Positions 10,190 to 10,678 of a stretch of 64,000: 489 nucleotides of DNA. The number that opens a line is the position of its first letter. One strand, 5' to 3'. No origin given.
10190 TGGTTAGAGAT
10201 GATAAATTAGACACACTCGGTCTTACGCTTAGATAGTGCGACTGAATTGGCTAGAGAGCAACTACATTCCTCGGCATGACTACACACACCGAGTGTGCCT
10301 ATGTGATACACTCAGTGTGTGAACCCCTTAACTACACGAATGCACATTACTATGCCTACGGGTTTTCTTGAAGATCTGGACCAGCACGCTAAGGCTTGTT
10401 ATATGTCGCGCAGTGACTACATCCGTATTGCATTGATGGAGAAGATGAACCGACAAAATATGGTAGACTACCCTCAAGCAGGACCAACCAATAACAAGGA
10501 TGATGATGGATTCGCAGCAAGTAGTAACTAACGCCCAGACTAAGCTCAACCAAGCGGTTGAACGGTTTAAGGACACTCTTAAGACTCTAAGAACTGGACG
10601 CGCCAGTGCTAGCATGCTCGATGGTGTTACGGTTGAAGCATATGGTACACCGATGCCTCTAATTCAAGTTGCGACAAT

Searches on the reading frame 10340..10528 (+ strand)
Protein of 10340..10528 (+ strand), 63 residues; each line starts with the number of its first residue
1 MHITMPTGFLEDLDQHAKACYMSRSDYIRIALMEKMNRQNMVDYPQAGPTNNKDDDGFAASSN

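Call 83: search_protein_families(library=pfam, max_evalue=0.05, proteins=[window:10340-10528:+])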
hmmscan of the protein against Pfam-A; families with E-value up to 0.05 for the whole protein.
window:10340-10528:+ (63 aa): 2 families
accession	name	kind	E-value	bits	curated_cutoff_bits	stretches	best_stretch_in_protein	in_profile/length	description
PF21983.2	NikA-like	-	0.012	16.2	27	1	11-35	17-41/72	Mobilization protein NikA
PF01402.27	RHH_1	-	0.028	14.8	20.5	1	10-35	11-36/39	Ribbon-helix-helix protein, copG family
